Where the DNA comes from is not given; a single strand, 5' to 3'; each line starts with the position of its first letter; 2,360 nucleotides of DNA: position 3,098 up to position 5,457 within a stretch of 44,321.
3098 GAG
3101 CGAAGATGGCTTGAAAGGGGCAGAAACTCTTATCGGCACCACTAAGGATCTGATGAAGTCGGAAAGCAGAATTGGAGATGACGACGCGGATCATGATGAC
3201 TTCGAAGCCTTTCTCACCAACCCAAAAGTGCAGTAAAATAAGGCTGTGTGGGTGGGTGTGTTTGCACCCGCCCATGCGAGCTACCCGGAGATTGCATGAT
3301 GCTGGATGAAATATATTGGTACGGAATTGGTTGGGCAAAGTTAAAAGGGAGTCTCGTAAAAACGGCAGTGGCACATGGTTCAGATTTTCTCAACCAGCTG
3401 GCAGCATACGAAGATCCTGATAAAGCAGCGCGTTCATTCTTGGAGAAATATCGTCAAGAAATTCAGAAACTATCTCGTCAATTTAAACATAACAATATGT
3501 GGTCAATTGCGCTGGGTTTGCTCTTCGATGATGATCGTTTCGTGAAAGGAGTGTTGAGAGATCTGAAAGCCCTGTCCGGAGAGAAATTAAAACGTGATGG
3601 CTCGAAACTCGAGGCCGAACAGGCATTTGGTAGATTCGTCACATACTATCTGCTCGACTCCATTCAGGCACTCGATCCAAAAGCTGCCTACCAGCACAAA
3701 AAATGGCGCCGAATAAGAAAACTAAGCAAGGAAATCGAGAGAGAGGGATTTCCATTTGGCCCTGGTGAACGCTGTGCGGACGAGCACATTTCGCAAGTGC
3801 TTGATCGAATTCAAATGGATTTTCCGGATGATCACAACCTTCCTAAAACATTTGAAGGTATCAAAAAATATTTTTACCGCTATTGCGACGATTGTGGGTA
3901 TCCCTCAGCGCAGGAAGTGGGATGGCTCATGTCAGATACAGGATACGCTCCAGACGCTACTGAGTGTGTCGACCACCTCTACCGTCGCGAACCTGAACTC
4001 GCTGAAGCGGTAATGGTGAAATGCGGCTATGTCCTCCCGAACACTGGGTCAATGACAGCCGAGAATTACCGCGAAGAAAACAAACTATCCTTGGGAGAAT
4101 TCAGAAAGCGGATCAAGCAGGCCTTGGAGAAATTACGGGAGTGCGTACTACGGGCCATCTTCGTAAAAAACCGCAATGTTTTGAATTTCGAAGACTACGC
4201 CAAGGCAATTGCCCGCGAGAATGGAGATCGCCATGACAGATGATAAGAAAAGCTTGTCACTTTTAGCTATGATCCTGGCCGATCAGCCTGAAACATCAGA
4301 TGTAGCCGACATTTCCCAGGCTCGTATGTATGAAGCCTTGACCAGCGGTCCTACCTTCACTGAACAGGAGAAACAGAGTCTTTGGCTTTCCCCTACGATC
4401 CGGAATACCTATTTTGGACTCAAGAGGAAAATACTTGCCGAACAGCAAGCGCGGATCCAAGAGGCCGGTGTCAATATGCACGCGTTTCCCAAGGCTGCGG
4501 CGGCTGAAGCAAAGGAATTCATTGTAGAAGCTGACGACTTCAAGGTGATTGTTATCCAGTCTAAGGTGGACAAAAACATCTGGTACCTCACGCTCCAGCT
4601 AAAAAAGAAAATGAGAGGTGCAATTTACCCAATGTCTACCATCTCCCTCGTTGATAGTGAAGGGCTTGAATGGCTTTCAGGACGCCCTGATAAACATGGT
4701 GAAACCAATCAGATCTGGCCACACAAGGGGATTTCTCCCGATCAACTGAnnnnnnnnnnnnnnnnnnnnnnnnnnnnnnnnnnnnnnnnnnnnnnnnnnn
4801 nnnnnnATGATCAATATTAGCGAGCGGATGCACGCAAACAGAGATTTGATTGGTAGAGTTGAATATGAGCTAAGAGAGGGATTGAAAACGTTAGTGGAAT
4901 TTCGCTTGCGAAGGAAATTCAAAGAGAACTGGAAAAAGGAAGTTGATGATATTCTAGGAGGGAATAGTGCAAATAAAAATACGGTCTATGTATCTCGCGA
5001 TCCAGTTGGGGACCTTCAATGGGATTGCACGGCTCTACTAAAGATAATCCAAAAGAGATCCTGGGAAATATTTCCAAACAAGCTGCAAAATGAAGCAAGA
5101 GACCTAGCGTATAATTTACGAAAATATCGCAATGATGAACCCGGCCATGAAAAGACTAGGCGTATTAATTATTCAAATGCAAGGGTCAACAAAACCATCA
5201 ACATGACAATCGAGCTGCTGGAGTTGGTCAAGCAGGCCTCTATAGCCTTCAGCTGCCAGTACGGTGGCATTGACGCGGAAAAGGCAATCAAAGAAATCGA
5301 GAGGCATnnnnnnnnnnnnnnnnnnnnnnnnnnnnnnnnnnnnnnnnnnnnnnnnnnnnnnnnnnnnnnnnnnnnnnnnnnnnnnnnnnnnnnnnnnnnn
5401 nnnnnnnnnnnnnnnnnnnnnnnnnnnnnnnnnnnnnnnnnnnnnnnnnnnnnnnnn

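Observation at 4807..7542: Unusual single-polypeptide architecture: Swt1-like HEPN + Lon(S16)-like protease + transmembrane helix + long helical C-terminal region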

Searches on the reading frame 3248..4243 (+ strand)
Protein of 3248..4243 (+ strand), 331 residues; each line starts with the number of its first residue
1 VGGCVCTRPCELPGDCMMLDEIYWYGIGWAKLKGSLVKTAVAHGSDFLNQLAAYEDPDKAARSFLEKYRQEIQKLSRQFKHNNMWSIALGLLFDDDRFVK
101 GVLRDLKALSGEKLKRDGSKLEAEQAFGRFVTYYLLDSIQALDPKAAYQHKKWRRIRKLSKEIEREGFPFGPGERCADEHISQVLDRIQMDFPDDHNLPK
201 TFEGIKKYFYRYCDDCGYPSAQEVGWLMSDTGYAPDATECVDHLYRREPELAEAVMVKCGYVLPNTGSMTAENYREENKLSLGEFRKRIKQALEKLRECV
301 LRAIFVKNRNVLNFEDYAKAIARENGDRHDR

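Call 11: search_protein_families(library=pfam, proteins=[window:3248-4243:+], max_evalue=0.01)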
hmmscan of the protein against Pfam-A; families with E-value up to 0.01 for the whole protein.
window:3248-4243:+ (331 aa): 0 families

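Call 64: search_solved_structures(query=A6, max_evalue=10, show_alignments=2)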
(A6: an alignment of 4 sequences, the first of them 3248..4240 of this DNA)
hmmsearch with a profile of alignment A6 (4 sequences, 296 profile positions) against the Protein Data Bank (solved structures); distinct sequences matched with E-value up to 10: 0.

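Call 72: search_protein_families(library=pfam, alignment_id=A6, max_evalue=10)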
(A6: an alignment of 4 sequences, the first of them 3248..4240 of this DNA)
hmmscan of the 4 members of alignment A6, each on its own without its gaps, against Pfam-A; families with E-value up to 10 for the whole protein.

A. member 1, window:3248-4240:+ (331 aa): 0 families

B. families by the number of members that match (of 4 scanned): 3 families
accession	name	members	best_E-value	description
PF07055.18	Eno-Rase_FAD_bd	1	0.11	Enoyl reductase FAD binding domain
PF13318.11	AtzG-like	1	0.13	1-carboxybiuret hydrolase subunit AtzG-like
PF08224.16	DUF1719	1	0.2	Domain of unknown function (DUF1719)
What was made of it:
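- B has no match to any enzyme family (calls 11, 72).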

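Call 83: search_protein_families(library=padloc, proteins=[window:3248-4240:+], max_evalue=0.01)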
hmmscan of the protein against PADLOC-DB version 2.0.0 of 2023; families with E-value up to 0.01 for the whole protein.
window:3248-4240:+ (331 aa): 0 families

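Call 86: find_homologous_proteins(query=A9, max_evalue=0.001)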
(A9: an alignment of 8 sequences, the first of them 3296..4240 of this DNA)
Query A9 (8 sequences) (315 aa, profile of the alignment): 10 proteins with E <= 0.001 among 8000 candidates.
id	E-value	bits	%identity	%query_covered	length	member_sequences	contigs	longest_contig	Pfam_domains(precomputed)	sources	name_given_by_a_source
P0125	1.6e-99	351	100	100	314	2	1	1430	-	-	-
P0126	1.4e-91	325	24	64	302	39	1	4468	-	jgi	-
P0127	2.5e-56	209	30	49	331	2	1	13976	-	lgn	-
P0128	2.2e-54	203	22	90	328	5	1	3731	-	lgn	-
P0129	5.7e-54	202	22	89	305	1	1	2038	-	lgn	-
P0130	3.3e-50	189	22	70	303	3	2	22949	-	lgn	-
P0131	8.6e-50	188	26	49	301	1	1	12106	-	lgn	-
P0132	1.2e-49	187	24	63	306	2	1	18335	-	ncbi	-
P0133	1.3e-48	184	21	89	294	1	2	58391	-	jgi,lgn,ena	-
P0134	6.3e-35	139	23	90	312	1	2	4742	-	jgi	jgi:hypothetical protein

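Call 89: find_encoding_contigs(protein=P0133, flank=9000, max_places=2)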
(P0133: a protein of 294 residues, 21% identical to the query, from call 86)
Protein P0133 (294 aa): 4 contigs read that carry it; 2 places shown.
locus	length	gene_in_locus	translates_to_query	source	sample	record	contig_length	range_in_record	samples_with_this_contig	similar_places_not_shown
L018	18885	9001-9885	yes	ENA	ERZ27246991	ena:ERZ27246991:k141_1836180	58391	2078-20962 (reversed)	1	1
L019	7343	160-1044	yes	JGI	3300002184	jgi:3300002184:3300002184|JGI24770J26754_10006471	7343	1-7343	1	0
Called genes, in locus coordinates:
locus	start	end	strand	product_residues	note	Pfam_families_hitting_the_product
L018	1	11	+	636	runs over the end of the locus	PF00082:Peptidase_S8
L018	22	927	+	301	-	PF00089:Trypsin (weak), PF13365:Trypsin_2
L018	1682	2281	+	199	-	PF00691:OmpA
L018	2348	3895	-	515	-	PF14326:DUF4384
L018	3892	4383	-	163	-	-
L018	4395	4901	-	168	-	-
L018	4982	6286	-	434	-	-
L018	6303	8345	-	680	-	PF00656:Peptidase_C14, PF08238:Sel1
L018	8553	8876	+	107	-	-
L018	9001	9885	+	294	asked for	-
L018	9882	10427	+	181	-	-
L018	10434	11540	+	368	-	-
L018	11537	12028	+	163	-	-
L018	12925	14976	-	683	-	PF00912:Transgly, PF00905:Transpeptidase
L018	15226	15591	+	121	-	-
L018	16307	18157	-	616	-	PF17297:PEPCK_N, PF00821:PEPCK_GTP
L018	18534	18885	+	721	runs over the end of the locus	PF12867:DinB_2 (weak), PF03781:FGE-sulfatase, PF10017:Methyltransf_33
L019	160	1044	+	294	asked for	-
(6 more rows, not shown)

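Call 90: find_encoding_contigs(protein=P0132, flank=9000, max_places=2)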
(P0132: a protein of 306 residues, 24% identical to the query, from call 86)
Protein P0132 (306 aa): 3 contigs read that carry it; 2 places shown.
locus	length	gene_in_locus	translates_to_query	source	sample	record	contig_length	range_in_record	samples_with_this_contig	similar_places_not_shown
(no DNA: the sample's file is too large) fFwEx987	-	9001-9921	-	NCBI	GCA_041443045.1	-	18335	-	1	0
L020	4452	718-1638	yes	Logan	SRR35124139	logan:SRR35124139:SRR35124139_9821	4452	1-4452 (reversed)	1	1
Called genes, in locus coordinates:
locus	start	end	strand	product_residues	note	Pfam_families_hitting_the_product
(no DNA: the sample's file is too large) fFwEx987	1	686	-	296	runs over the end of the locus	PF00126:HTH_1, PF03466:LysR_substrate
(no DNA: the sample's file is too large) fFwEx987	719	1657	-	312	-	PF00701:DHDPS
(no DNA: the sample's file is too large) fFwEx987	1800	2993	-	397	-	-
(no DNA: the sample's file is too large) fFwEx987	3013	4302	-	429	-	PF00656:Peptidase_C14, PF00595:PDZ (weak)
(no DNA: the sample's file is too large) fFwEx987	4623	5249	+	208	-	PF00691:OmpA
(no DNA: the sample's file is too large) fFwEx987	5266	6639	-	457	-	PF14326:DUF4384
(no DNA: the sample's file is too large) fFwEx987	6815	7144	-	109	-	-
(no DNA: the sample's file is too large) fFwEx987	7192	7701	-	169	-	-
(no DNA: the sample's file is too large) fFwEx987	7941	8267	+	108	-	-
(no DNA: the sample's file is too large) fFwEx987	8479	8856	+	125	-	-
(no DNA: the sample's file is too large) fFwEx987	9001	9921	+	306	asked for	-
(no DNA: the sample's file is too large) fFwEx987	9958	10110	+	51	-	?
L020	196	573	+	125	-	-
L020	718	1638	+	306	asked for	-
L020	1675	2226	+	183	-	-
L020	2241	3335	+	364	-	-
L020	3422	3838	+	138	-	PF14326:DUF4384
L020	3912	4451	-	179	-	?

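Call 91: find_encoding_contigs(protein=P0130, flank=9000, max_places=2)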
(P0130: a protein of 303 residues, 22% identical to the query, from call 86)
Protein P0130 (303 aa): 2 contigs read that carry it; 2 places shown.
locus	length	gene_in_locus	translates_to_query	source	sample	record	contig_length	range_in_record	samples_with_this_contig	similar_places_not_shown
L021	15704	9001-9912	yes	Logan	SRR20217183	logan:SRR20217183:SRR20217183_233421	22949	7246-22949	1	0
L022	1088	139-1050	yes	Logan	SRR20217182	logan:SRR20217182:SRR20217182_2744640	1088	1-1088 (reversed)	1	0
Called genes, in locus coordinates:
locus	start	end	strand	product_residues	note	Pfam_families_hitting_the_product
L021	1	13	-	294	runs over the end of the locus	PF03781:FGE-sulfatase (weak)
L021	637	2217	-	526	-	PF00656:Peptidase_C14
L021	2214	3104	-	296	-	PF00691:OmpA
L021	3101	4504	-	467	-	PF00089:Trypsin, PF14326:DUF4384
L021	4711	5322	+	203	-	PF00691:OmpA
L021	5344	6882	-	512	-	PF14326:DUF4384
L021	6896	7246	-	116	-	-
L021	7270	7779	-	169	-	-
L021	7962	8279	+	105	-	-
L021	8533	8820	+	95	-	-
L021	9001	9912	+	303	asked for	-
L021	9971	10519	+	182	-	-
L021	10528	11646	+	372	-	-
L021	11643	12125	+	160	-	PF14326:DUF4384 (weak)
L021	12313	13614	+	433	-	PF00656:Peptidase_C14, PF13180:PDZ_2 (weak)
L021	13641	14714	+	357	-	-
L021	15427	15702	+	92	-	?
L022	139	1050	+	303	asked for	-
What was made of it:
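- Caspase, trypsin and DUF4384 genes flank L018 and L021 (calls 89, 91).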

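Call 92: predict_structure(alignment_id=A10)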
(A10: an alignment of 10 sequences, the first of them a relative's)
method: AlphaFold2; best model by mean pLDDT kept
length: 314 residues; sequences in the alignment: 10
mean_pLDDT: 66.7   pTM: 0.38
mean pLDDT of the five models: 66.7, 63.6, 63.0, 61.4, 60.6
residues with pLDDT >= 90: 16; 70-90: 133; 50-70: 107; < 50: 58
segments of 3 or more residues with pLDDT < 50: 1-9, 95-97, 121-126, 201-217, 295-314
pLDDT, mean of each block of 10 residues (from residue 1): 40 62 72 72 82 81 66 70 68 51 58 57 50 79 84 62 91 91 88 69 38 49 77 74 62 76 79 73 64 46 46 40
secondary structure, 60 per line:
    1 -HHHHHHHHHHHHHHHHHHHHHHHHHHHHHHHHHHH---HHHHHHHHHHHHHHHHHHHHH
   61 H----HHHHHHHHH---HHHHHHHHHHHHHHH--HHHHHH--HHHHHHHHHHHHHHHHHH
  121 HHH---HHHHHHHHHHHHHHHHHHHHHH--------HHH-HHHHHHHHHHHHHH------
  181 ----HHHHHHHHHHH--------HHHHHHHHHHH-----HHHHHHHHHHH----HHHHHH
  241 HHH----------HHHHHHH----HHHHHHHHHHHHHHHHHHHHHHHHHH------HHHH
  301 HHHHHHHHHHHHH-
elements in order: H2-36 H40-61 H66-74 H78-92 H95-100 H103-123 H127-148 H161-174 H185-195 H204-214 H220-230 H235-243 H254-260 H265-290 H297-313

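Call 96: fold_search(model_id=the predicted structure, library=pdb)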
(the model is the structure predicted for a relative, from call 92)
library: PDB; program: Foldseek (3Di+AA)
matches with E <= 10: 109; with E <= 0.001: 0
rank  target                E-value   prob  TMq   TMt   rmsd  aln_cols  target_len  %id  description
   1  8hkc_E                2.1e-02  0.85  0.18  0.20  21.1       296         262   11  Cryo-EM structure of E. coli RNAP sigma32 complex (released 2023-05-31)
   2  5tjg_F                1.2e-01  0.28  0.16  0.15  24.9       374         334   13  Thermus aquaticus delta1.1-sigmaA holoenzyme/downstream-fork promoter complex with an open clamp (released 2017-06-21)
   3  4g7h_F                1.2e-01  0.41  0.18  0.17  25.1       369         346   14  Crystal structure of Thermus thermophilus transcription initiation complex (released 2012-10-31)
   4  5e17_F                1.4e-01  0.63  0.18  0.17  21.1       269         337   14  T. thermophilus transcription initiation complex having a RRR discriminator sequence and a nontemplate-strand length c (released 2016-03-09)
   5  6kqg_F                1.7e-01  0.23  0.15  0.14  25.0       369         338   14  Thermus thermophilus initial transcription complex comprising sigma A and 5'-OH RNA of 6 nt (released 2020-03-11)
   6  6lts_F                2.0e-01  0.35  0.18  0.17  23.3       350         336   14  Crystal structure of Thermus thermophilus transcription initiation complex comprising a truncated sigma finger (released 2020-03-11)
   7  9fog_F                2.0e-01  0.25  0.16  0.15  25.1       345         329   13  Ap3G bound in de novo transcription initiation T. thermophilus RNA polymerase complex with TC DNA template (released 2025-12-17)
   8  4oio_F                2.2e-01  0.33  0.19  0.17  25.0       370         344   14  Crystal structure of Thermus thermophilus pre-insertion substrate complex for de novo transcription initiation (released 2014-05-07)
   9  5ipl_F                2.9e-01  0.35  0.18  0.20  23.6       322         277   11  SigmaS-transcription initiation complex with 4-nt nascent RNA (released 2016-03-30)
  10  6edt_F                2.9e-01  0.25  0.17  0.17  22.2       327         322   14  Mycobacterium tuberculosis RNAP open promoter complex with RbpA/CarD and AP3 promoter (released 2018-11-21)
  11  4mq9_F                2.9e-01  0.21  0.16  0.15  23.6       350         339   12  Crystal structure of Thermus thermophilus RNA polymerase holoenzyme in complex with GE23077 (released 2014-05-07)
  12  9e85_F                3.0e-01  0.23  0.16  0.16  24.0       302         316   18  De Novo Mycobacterium tuberculosis transcription initiation promoter complex with 6-mer RNA and closed Beta' clamp (RN (released 2025-10-01)
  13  9ukp_F                3.3e-01  0.23  0.15  0.14  23.5       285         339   13  CryoEM structure of the T.thermophilus transcription initiation complex bound to Ap4A-C, -1 dC in the template DNA str (released 2025-10-22)
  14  9ujp_F                3.3e-01  0.20  0.16  0.15  24.6       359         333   14  CryoEM structure of the T.thermophilus transcription initiation complex in the presence of Up4A (released 2025-10-22)
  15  9uma_F                3.3e-01  0.16  0.15  0.14  25.1       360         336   14  CryoEM structure of T.thermophilus transcription initiation complex bound to Gp4A-C, -1 dA in the template DNA strand (released 2025-10-22)
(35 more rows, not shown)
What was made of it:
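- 3296..4243 (+): Gene B: ~315-aa cryptic sigma-70-family (ECF-like) factor with a sigma region-4-like C-terminus and conserved Cys/His residues. Foldseek top 24 hits are all sigma factors (call 96).
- Foldseek's top 24 hits are all sigma factors; best is sigma32, E=0.02, probability 0.85 (call 96). The AF2 model of B is mediocre (pLDDT 66.7, pTM 0.38) and the Foldseek TM-scores are about 0.18 (calls 92, 96).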

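Call 98: search_solved_structures(query=A11, max_evalue=10, show_alignments=3)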
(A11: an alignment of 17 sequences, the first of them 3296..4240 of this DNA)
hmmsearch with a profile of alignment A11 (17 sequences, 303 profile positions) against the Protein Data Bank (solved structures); distinct sequences matched with E-value up to 10: 17.
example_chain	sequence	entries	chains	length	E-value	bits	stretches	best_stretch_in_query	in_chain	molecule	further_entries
4nqw_A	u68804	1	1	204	0.0062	19.1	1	211-291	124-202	ECF RNA polymerase sigma factor SigK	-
4bkg_A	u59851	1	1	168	0.12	14.9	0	237-276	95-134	SMALL UBIQUITIN-RELATED MODIFIER 2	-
2w49_2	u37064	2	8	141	0.4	13.2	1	201-298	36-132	TROPONIN I, FAST SKELETAL MUSCLE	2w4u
8bd7_B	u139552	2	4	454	0.4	13.2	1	185-242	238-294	Osm-6-like protein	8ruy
4g6d_A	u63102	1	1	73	0.42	13.1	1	227-288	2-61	RNA polymerase sigma factor rpoD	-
4g8x_A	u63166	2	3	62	0.43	13.1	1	227-288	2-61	RNA polymerase sigma factor rpoD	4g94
7f0r_F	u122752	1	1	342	0.44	13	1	210-293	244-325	RNA polymerase sigma factor RpoS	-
7vf9_F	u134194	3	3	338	0.48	12.9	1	210-293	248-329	RNA polymerase sigma factor RpoS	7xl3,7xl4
3k5h_A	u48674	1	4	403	0.57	12.7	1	10-78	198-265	Phosphoribosyl-aminoimidazole carboxylase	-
3k5i_A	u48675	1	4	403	0.57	12.7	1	10-78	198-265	Phosphoribosyl-aminoimidazole carboxylase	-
3ii6_X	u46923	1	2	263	0.59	12.6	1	54-130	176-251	DNA ligase 4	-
7nxv_C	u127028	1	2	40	0.59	12.6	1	271-295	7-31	Protein phosphatase 1 regulatory subunit 15A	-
2mbs_A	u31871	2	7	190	0.92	12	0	188-257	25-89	Thiol:disulfide interchange protein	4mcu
6gje_B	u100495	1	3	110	0.94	11.9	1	224-270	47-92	Cubilin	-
7lsy_X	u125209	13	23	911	1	11.8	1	54-130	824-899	DNA ligase 4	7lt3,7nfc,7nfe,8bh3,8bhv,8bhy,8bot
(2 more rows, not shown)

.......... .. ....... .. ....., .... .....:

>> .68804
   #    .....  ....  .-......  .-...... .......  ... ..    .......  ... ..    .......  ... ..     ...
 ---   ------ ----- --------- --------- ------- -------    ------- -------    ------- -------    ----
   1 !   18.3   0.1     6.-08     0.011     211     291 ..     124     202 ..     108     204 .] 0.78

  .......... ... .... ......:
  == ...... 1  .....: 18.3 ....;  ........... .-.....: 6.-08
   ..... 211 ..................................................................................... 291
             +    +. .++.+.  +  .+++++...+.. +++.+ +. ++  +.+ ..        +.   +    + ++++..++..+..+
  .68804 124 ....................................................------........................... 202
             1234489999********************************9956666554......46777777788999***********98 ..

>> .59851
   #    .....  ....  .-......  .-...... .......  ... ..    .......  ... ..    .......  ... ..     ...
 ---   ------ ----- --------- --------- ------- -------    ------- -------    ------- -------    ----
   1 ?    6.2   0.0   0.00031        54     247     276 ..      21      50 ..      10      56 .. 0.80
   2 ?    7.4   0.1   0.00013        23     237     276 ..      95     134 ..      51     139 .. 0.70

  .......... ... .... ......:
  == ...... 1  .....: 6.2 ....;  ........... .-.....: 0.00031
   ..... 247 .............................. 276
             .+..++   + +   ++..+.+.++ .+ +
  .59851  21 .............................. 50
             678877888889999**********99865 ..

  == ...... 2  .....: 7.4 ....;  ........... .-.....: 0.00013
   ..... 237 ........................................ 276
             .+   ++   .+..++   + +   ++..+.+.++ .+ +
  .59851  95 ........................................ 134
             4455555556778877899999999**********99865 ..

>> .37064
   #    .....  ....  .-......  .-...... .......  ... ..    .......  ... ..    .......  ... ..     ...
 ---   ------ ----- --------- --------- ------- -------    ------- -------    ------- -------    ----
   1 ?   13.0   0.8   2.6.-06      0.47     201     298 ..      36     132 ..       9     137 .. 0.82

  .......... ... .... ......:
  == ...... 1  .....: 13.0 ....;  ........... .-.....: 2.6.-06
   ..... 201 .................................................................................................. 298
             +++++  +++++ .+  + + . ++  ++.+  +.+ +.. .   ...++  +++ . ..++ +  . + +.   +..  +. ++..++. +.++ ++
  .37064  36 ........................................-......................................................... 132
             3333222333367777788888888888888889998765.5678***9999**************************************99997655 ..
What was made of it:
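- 3296..4243 (+): Profile against PDB: SigK region 4 at E=0.0062 (call 98).
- The 17-sequence profile hits ECF SigK region 4 at E=0.0062, followed by RpoD region 4 and RpoS (call 98).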

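Call 109: search_protein_families(library=ncbifam, alignment_id=A11, max_evalue=5)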
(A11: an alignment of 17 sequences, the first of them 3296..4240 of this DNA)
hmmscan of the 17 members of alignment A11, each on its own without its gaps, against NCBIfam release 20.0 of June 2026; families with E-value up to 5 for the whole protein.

A. member 1, window:3296-4240:+ (315 aa): 3 families
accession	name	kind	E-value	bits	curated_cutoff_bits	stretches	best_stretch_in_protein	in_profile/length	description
NF038002.1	bifunc_CbiS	equivalog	0.031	13.7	250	1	50-144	226-317/335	bifunctional adenosylcobinamide hydrolase/alpha-ribazole phosphatase CbiS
TIGR02937.1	sigma70-ECF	superfamily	0.049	13.2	42.9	1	44-282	2-120/165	sigma-70 family RNA polymerase sigma factor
NF003409.0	PRK04778.1-3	equivalog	0.05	12.3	562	1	31-68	401-438/570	septation ring formation regulator EzrA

B. families by the number of members that match (of 17 scanned): 20 families
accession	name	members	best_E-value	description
NF009184.0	PRK12532.1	7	4.8e-05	RNA polymerase sigma factor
TIGR02989.1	Sig-70_gvs1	5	0.00026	RNA polymerase sigma-70 factor, Rhodopirellula/Verrucomicrobium family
TIGR02943.1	Sig70_famx1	4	0.00049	RNA polymerase sigma-70 factor, TIGR02943 family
NF004615.0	PRK05949.1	4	0.017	RNA polymerase sigma factor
NF009173.0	PRK12520.1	3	0.03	RNA polymerase sigma factor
NF009182.0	PRK12530.1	2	0.011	RNA polymerase sigma factor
NF009196.0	PRK12544.1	2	0.012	RNA polymerase factor sigma-70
NF008892.0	PRK11924.2-1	2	0.013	RNA polymerase sigma factor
TIGR03831.1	YgiT_finger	2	0.15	YgiT-type zinc finger protein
NF045770.1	MPN403_MG284_C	1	0.017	MG284/MPN403 family protein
NF038002.1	bifunc_CbiS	1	0.031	bifunctional adenosylcobinamide hydrolase/alpha-ribazole phosphatase CbiS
NF004471.0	PRK05803.1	1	0.035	RNA polymerase sporulation sigma factor SigK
NF001660.0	PRK00431.1-1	1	0.036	O-acetyl-ADP-ribose deacetylase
NF006158.0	PRK08301.1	1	0.037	RNA polymerase sporulation sigma factor SigE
NF005098.0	PRK06526.1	1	0.042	transposase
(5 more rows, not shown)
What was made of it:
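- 3296..4243 (+): The top 8 NCBIfam families are all sigma factors, best 4.8e-5 (call 109).
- On CalpL/CalpT/CalpS: B matches sigma factors by Foldseek (call 96), by profile against PDB at E=0.0062 (call 98) and by NCBIfam at best 4.8e-5 (call 109).
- The eight most frequently matched families are all sigma factors (call 109). Three independent methods converge on sigma factors for B, and nothing else recurs (calls 96, 98, 109).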

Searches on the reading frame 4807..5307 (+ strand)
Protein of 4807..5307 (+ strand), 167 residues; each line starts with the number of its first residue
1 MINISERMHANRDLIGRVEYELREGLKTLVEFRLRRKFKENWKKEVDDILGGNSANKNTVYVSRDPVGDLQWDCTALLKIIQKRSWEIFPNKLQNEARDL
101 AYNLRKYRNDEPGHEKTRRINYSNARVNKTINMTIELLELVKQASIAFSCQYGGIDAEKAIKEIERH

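Call 119: search_solved_structures(query=A13, max_evalue=10, show_alignments=2)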
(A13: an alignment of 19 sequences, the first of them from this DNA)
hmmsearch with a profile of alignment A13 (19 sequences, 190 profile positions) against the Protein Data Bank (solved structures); distinct sequences matched with E-value up to 10: 6.
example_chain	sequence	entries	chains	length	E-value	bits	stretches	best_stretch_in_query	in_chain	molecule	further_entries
9jm8_B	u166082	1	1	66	0.07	16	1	134-176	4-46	LRD-7V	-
8y7g_A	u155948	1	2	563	0.12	15.2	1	102-169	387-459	CRISPR-associated protein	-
8y6z_B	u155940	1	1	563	0.12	15.2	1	102-169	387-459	CRISPR-associated protein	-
8y7f_A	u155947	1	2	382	0.16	14.9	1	102-170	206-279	CRISPR-associated protein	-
1f3y_A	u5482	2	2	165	0.17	14.8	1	5-44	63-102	DIADENOSINE 5',5'''-P1,P4-TETRAPHOSPHATE HYDROLASE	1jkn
8y75_A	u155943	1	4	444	0.3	13.9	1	102-147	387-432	CRISPR-associated protein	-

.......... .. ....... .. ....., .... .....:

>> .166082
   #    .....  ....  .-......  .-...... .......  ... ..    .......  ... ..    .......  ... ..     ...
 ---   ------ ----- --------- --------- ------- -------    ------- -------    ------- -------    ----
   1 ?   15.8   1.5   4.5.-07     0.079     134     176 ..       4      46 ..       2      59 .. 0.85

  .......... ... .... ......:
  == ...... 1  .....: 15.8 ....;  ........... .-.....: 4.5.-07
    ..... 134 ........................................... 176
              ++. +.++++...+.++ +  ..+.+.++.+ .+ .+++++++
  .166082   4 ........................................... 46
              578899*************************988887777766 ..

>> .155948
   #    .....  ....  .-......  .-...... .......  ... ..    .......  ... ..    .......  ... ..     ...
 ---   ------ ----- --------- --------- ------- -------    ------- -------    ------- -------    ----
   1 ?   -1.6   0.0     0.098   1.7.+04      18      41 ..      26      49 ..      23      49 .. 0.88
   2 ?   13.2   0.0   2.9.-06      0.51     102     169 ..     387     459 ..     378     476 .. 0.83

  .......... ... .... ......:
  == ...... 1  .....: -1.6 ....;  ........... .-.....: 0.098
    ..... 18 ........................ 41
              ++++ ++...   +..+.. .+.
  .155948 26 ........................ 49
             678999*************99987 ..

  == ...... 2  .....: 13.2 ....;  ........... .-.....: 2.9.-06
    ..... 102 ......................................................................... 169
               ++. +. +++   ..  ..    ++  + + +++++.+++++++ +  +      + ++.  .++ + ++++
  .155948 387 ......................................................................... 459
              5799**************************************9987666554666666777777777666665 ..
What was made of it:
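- On HEPN superfamily, Swt1-like family (PF18731): The profile against PDB gave only weak hits to CRISPR-associated HEPN proteins, at E about 0.12 (call 119).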
